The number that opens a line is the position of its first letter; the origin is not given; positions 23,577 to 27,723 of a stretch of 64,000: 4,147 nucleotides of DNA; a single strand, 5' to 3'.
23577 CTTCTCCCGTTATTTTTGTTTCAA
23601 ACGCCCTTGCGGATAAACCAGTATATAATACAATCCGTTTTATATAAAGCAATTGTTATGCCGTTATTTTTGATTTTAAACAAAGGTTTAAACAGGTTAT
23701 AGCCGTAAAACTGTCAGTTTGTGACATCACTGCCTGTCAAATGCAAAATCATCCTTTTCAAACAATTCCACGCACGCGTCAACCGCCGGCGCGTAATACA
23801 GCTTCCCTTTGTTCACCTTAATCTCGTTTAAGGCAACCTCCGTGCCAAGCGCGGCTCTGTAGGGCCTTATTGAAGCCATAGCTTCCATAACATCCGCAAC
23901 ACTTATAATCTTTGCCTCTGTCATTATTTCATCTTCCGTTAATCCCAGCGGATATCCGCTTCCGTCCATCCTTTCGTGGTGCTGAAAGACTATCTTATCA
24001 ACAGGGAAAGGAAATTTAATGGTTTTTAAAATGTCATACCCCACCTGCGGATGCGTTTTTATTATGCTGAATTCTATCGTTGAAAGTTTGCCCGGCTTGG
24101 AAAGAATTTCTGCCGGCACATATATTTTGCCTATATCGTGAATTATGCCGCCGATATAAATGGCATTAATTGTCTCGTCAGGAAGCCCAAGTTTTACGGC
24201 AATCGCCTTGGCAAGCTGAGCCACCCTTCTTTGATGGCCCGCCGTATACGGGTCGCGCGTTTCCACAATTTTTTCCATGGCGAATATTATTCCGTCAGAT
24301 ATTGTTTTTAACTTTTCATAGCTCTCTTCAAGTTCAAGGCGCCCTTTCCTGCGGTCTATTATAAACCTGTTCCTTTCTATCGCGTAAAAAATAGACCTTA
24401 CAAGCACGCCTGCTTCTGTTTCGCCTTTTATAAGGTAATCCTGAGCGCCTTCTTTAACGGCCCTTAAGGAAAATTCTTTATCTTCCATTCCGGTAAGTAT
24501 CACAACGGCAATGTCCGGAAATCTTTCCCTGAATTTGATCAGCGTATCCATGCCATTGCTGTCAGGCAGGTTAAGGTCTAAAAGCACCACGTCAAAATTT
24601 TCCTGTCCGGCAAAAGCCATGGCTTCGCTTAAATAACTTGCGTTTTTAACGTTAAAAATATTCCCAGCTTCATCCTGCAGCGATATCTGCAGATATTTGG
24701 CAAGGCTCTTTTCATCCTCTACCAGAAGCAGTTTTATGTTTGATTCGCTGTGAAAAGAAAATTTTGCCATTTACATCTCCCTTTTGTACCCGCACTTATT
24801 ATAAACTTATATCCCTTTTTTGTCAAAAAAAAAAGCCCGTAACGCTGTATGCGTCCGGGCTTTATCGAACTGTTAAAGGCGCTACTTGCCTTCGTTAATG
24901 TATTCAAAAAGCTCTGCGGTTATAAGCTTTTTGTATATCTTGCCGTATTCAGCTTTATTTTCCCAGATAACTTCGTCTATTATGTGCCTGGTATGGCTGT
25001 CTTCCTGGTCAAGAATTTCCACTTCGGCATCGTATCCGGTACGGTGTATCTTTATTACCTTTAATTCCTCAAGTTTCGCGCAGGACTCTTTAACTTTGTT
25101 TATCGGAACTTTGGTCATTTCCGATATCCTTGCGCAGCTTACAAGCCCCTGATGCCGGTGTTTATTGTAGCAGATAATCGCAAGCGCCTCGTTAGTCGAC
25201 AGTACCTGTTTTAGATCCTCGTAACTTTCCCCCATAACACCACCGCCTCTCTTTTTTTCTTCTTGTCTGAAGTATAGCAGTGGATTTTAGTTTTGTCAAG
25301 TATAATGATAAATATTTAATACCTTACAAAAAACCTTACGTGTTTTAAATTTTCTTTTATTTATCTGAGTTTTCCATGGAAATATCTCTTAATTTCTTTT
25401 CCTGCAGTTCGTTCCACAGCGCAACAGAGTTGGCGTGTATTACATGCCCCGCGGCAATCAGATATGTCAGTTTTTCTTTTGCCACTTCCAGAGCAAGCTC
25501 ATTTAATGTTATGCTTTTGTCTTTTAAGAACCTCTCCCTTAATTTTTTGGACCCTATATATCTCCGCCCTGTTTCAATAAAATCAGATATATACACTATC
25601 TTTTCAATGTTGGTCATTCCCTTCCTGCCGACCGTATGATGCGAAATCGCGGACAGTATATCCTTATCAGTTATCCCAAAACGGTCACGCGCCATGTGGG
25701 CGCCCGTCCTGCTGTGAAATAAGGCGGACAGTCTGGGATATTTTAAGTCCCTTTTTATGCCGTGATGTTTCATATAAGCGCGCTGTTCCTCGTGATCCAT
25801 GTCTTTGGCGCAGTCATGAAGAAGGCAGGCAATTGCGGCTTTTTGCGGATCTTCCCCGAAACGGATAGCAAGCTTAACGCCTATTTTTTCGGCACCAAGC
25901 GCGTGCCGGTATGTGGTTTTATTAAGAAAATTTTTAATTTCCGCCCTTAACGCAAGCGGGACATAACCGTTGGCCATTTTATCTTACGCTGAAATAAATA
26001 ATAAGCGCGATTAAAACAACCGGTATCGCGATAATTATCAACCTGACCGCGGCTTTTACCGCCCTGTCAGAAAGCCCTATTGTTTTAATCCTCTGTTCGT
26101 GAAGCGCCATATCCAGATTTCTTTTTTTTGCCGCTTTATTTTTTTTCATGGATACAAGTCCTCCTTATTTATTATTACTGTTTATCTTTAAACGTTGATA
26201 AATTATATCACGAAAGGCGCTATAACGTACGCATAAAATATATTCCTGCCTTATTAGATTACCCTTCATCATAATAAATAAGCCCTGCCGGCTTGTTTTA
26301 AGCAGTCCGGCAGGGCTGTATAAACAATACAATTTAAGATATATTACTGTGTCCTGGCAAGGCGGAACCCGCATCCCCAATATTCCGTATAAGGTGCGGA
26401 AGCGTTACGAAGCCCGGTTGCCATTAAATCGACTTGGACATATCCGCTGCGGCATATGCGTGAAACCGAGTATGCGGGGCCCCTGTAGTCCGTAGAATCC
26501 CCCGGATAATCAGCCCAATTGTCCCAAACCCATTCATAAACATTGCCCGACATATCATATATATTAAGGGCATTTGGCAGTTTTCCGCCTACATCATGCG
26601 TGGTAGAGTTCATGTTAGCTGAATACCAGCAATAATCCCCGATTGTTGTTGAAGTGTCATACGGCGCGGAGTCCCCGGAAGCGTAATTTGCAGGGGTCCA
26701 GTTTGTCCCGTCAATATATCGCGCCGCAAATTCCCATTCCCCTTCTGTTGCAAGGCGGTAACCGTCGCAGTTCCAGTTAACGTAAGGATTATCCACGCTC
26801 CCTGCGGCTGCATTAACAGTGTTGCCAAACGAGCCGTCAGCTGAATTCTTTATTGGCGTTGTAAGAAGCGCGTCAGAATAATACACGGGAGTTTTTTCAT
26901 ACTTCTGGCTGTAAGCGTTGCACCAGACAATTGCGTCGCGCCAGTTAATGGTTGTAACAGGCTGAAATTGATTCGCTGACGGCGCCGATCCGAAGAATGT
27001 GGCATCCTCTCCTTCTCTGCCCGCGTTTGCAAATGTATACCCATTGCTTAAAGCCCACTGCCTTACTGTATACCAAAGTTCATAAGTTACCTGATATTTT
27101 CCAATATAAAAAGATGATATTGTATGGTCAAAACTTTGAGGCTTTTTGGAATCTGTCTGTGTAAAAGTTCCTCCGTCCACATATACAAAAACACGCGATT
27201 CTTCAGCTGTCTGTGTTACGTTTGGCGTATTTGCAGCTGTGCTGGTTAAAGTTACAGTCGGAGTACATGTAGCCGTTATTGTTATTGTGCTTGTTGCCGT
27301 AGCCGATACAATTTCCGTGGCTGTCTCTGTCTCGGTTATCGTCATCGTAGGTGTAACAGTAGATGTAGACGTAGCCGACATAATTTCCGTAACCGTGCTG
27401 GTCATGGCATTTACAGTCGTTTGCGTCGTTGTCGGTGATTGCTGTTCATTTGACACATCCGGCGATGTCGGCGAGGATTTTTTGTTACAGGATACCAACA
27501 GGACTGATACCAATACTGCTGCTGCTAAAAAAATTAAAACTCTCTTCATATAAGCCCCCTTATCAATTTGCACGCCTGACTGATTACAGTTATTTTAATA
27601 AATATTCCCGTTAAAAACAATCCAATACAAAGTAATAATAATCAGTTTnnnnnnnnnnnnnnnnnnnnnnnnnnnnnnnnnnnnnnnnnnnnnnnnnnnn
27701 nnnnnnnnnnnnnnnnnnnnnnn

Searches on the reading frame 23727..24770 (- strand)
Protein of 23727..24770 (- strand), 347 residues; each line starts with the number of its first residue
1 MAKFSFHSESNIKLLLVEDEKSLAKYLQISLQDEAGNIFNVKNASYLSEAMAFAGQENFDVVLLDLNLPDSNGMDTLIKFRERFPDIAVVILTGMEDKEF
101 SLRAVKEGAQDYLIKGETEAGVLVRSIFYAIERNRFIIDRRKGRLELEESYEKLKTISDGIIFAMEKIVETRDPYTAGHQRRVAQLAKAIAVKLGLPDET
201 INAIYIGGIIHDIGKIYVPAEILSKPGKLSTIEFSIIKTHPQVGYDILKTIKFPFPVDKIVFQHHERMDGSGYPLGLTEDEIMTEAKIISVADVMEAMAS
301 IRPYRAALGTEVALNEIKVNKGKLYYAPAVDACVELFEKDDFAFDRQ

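Call 77: search_protein_families(library=pfam, proteins=[window:23727-24770:-], max_evalue=0.001)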
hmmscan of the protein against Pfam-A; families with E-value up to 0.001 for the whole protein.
window:23727-24770:- (347 aa): 4 families
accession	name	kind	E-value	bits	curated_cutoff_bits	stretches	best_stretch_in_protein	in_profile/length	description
PF13487.12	HD_5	-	6.3e-37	127.4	27.2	1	165-330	3-170/170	HD domain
PF01966.28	HD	-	8.8e-22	78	22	1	177-298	2-116/116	HD domain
PF00072.30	Response_reg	-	1.6e-19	70.6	30.2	1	15-118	2-102/111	Response regulator receiver domain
PF08668.18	HDOD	-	2e-05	24.6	22.9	1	177-265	96-194/196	HDOD domain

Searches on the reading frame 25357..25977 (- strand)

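Call 77: search_protein_families(library=pfam, proteins=[window:25357-25977:-], max_evalue=0.001)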
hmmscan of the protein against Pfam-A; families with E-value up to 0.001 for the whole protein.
window:25357-25977:- (206 aa): 1 family
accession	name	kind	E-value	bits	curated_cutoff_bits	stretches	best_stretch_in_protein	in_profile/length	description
PF01966.28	HD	-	1.6e-12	48.1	22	1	22-133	1-112/116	HD domain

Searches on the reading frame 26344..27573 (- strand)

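Call 77: search_protein_families(library=pfam, proteins=[window:26344-27573:-], max_evalue=0.001)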
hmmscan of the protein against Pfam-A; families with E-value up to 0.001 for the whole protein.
window:26344-27573:- (409 aa): 1 family
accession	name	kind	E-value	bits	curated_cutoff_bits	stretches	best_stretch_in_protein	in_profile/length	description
PF03781.23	FGE-sulfatase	-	9.5e-27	94.7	23.3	1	129-407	5-255/255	Sulfatase-modifying factor enzyme 1-like domain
